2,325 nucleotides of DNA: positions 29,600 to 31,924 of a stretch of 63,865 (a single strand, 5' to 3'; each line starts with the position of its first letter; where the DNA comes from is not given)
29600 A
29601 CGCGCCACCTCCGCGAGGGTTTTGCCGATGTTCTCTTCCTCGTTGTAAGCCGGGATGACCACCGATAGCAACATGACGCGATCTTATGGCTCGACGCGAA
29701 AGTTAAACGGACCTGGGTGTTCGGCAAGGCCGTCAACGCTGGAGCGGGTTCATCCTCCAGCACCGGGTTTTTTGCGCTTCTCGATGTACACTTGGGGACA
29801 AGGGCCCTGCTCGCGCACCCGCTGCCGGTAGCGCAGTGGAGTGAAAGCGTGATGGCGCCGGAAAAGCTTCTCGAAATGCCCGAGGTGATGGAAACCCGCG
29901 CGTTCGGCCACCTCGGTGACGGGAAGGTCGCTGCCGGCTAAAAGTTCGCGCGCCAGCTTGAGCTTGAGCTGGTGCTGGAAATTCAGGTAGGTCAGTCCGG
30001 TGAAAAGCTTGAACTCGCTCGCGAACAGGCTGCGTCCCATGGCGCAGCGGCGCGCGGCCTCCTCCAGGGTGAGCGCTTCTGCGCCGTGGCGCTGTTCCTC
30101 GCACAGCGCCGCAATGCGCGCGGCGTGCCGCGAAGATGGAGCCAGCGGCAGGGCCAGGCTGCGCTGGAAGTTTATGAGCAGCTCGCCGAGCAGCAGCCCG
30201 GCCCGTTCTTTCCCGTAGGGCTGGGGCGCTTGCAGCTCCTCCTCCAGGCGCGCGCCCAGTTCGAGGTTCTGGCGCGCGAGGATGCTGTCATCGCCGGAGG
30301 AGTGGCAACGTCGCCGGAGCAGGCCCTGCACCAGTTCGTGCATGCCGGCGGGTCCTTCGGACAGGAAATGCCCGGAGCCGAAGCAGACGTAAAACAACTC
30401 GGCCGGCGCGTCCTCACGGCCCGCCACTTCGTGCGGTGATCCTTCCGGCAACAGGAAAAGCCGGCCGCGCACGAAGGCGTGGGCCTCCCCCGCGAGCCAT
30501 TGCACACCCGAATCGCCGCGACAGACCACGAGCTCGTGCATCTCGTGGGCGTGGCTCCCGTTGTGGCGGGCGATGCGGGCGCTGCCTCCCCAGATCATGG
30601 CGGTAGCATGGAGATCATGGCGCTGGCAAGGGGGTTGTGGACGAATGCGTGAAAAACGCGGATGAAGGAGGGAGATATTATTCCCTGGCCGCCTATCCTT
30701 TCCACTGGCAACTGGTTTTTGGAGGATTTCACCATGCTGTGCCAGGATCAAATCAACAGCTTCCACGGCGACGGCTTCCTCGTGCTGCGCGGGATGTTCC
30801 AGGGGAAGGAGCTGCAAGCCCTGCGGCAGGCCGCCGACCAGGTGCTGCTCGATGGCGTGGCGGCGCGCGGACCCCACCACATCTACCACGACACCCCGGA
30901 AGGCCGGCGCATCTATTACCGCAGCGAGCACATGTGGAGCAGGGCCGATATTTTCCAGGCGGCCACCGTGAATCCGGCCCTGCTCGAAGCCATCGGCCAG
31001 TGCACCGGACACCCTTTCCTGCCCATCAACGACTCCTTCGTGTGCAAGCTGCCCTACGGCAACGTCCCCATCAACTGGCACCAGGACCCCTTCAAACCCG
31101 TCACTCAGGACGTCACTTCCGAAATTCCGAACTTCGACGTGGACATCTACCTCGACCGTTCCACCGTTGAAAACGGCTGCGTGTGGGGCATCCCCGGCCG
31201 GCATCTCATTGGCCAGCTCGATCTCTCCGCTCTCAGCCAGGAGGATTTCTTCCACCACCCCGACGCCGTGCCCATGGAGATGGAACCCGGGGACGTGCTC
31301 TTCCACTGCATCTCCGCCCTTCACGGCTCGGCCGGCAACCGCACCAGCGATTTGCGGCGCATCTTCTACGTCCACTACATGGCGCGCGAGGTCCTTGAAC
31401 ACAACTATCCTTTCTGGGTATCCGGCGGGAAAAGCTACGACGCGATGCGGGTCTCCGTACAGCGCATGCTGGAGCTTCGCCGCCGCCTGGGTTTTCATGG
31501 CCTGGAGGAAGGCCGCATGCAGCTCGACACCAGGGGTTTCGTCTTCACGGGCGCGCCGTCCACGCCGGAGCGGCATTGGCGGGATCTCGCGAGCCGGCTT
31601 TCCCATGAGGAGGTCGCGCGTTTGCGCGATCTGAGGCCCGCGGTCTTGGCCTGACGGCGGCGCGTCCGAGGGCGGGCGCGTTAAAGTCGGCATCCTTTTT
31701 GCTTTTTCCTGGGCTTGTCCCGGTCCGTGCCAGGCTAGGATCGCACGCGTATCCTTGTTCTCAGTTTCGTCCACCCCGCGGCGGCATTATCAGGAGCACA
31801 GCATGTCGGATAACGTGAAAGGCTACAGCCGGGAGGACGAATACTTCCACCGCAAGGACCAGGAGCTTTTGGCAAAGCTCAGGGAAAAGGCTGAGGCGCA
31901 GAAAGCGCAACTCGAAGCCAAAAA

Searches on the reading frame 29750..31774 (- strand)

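Call 59: search_protein_families(library=pfam, proteins=[window:29750-31774:-], max_evalue=0.00001)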
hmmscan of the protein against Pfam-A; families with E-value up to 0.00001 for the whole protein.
window:29750-31774:- (674 aa): 2 families
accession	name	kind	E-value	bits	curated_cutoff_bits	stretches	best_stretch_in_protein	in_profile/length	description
PF12833.13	HTH_18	-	6.6e-16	58.8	33.6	1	574-652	2-80/80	Helix-turn-helix domain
PF00165.29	HTH_AraC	-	2.8e-09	37.3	26.6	0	614-651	6-42/42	Bacterial regulatory helix-turn-helix proteins, AraC family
